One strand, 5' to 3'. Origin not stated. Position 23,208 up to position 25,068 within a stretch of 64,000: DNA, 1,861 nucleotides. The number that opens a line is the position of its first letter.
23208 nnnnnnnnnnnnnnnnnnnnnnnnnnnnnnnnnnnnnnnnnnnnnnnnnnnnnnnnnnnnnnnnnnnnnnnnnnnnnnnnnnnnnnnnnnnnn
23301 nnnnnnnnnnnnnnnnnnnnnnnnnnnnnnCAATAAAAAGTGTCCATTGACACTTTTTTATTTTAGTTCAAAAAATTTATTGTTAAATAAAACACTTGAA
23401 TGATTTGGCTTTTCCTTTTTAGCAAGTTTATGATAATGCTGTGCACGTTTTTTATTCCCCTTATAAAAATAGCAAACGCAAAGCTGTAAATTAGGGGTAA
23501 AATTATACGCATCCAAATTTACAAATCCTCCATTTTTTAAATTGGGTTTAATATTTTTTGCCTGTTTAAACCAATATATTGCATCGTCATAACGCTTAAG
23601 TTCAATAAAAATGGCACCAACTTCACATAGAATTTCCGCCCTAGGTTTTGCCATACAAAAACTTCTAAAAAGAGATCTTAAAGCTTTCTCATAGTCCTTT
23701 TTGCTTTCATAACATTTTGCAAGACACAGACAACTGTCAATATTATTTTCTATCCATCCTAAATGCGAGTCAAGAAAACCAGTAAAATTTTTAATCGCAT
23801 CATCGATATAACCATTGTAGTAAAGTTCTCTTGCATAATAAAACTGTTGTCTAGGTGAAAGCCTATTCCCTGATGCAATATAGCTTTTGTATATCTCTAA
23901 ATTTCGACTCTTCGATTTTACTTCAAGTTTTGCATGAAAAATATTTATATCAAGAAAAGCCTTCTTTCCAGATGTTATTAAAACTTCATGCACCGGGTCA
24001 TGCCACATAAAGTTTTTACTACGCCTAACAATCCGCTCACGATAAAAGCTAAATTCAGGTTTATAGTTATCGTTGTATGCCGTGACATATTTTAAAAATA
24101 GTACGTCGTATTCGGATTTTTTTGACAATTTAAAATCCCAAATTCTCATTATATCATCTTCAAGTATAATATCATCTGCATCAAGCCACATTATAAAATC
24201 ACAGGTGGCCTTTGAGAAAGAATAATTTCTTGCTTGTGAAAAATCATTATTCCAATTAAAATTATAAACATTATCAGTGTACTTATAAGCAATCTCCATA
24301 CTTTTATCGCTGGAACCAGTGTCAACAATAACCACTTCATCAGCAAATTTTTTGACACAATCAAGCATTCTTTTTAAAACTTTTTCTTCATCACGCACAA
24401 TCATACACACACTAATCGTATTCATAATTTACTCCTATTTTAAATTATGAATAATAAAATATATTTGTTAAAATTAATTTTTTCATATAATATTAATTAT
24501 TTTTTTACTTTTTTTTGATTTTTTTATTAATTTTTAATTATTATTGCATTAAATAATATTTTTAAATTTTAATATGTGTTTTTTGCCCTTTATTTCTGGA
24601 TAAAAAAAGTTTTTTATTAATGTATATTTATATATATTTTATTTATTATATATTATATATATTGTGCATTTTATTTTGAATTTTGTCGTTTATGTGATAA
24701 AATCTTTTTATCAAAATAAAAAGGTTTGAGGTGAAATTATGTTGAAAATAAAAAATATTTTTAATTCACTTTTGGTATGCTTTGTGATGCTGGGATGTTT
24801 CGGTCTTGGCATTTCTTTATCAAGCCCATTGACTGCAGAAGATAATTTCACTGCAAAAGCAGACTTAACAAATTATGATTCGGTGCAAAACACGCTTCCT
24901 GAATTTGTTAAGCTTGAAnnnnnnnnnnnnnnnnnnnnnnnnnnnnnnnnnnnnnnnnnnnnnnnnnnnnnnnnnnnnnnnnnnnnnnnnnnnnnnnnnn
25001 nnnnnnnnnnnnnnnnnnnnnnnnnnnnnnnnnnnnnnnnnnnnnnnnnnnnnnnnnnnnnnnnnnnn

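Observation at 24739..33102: Single 8.36-kb ORF: 2787-aa signal-peptide / C-terminal-anchor surface protein with no assignable domains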

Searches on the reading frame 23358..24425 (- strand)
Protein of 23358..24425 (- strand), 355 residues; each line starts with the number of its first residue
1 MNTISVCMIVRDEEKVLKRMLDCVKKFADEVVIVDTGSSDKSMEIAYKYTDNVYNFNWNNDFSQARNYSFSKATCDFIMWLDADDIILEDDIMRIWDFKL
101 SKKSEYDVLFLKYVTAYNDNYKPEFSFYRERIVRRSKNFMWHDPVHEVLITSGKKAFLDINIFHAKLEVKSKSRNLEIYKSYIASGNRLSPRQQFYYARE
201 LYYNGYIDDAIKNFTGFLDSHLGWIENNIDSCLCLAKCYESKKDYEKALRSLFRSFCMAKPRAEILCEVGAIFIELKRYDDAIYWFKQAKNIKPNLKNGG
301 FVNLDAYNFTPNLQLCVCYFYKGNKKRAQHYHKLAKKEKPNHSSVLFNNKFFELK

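Call 11: search_protein_families(library=pfam, proteins=[window:23358-24425:-], max_evalue=0.001)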
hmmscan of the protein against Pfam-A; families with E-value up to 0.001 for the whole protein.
window:23358-24425:- (355 aa): 7 families
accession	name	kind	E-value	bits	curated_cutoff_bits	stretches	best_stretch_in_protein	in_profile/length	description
PF00535.33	Glycos_transf_2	-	6.6e-19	68.9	23.3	1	5-101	1-105/168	Glycosyl transferase family 2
PF07719.23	TPR_2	-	9.3e-10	38.3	27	0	263-295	1-33/34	Tetratricopeptide repeat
PF00515.34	TPR_1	-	3.1e-09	36.7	27.8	1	263-295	1-33/34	Tetratricopeptide repeat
PF10111.15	Glyco_tranf_2_2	-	1.3e-05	25.3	27.3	1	8-119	6-128/276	Glycosyltransferase like family 2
PF13432.12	TPR_16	-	0.00014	22.7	32.7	0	248-293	19-61/65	Tetratricopeptide repeat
PF13181.12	TPR_8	-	0.00026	21.3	25.7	0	263-295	1-33/34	Tetratricopeptide repeat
PF13424.12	TPR_12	-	0.0006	20.4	30.1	0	237-293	18-75/77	Tetratricopeptide repeat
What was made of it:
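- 23358..24425 (-): Divergent neighbour: a 355-aa GT2 + TPR glycosyltransferase with no TM segment. It is a possible but unproven modifier of the giant protein. Pfam Glycos_transf_2 plus TPR (call 11).
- On GmaR-like protein O-GlcNAc transferases (the neighbour gene 23358-24425): Pfam GT2 at residues 5-101 and TPR at 263-295 (call 11).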

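Call 49: search_protein_families(library=ncbifam, proteins=[window:23358-24425:-], max_evalue=0.01)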
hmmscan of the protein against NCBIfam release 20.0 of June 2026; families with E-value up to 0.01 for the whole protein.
window:23358-24425:- (355 aa): 16 families
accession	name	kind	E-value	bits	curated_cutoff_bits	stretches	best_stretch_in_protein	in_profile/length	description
TIGR04195.1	S_glycosyl_SunS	equivalog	2.1e-11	43.3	350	1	3-211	58-273/421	SunS family peptide S-glycosyltransferase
NF007482.0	PRK10073.1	equivalog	2.3e-10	40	423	1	2-108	6-117/334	glycosyltransferase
NF040959.1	MamA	equivalog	2.4e-06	27.1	200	1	226-295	102-171/204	magnetosome protein MamA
TIGR04283.1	glyco_like_mftF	equivalog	4e-06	26.6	182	1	4-91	1-89/221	TIGR04283 family arsenosugar biosynthesis glycosyltransferase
TIGR03965.1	mycofact_glyco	equivalog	1.4e-05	24.2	280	1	2-84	74-164/467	mycofactocin biosynthesis glycosyltransferase MftF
NF053739.1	GlytfEpsEBac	equivalog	2.6e-05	23.4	450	1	4-109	3-116/265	glycosyltransferase EpsE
NF047683.1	TeichurnBiosyTuaG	equivalog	0.0001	22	400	1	5-115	9-125/252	teichuronic acid biosynthesis protein TuaG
NF038302.1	EPS_HpsE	equivalog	0.00011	21.3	300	1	16-101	19-113/307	hormogonium polysaccharide biosynthesis glycosyltransferase HpsE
NF010496.0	PRK13915.1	equivalog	0.00037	19.7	262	1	2-57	31-92/307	glucosyl-3-phosphoglycerate synthase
NF050050.1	ProtGlycPglI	equivalog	0.00048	19.6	500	1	2-125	2-131/306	GalNAc(5)-diNAcBac-PP-undecaprenol beta-1,3-glucosyltransferase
TIGR02917.1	PEP_TPR_lipo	equivalog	0.00094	17.2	312.2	1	167-297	578-703/899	XrtA/PEP-CTERM system TPR-repeat protein PrsT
NF041875.1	EPS_EpsD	equivalog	0.0013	18.2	370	1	28-96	30-100/325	exopolysaccharide biosynthesis glycosyltransferase EpsD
NF038299.1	EPS_HpsN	equivalog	0.0017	17.4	425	1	4-96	3-102/317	hormogonium polysaccharide biosynthesis glycosyltransferase HpsN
NF007986.1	PRK10714.1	equivalog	0.0028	16.7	529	1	4-109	8-122/316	undecaprenyl-phosphate 4-deoxy-4-formamido-L-arabinose transferase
TIGR02552.1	LcrH_SycD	equivalog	0.003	17.3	104.8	0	198-293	25-116/136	SycD/LcrH family type III secretion system chaperone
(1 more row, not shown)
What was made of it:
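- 23358..24425 (-): The best NCBIfam hit, SunS, is far below its cut-off (call 49).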

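Call 76: search_solved_structures(query=window:23358-24422:-, max_evalue=0.001)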
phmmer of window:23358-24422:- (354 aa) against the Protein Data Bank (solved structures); distinct sequences matched with E-value up to 0.001: 8.
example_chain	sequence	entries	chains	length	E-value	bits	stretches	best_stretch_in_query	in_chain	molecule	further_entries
22ao_A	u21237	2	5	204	1.6e-24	90.5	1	3-157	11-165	GmaR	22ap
7msp_A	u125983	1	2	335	5.8e-10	42.6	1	2-213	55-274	SPbeta prophage-derived glycosyltransferase SunS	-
7msn_A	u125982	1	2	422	1.1e-09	41.7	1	2-213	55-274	SPbeta prophage-derived glycosyltransferase SunS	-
7msk_A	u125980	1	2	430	3.7e-06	30.1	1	6-204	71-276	Glyco_trans_2-like domain-containing protein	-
7obi_A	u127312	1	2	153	3.4e-05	26.9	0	226-295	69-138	CTPR-rv4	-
9gzg_A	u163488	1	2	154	8.1e-05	25.7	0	234-294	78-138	Engineered CTPR protein with glutamic acids for conductivity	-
5tze_C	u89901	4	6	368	0.00049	23.1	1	25-198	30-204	Glycosyl transferase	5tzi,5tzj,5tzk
8bu0_A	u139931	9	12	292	0.00056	22.9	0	201-293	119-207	Consensus tetratricopeptide repeat protein | Crystal structure of an 8-repeat consensus TPR superhelix with Zinc. | Monomer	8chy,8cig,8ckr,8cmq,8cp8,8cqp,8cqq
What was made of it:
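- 23358..24425 (-): Best solved relative is the GmaR GT domain (E 1.6e-24), then SunS (call 76).
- On GmaR-like protein O-GlcNAc transferases (the neighbour gene 23358-24425): E 1.6e-24 to the GmaR GT domain (call 76).
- Closest known: Listeria GmaR / Bacillus SunS glycosyltransferases. Same: Its E-value to the GmaR GT domain is 1.6e-24, and 5.8e-10 to SunS (call 76).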

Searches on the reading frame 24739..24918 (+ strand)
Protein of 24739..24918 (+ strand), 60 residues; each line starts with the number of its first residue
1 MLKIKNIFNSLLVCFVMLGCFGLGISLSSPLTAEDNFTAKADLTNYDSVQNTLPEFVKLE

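Call 82: search_protein_families(library=ncbifam, proteins=[window:24739-24918:+], max_evalue=10)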
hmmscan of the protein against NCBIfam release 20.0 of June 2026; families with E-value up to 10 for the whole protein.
seq(60 aa): 0 families
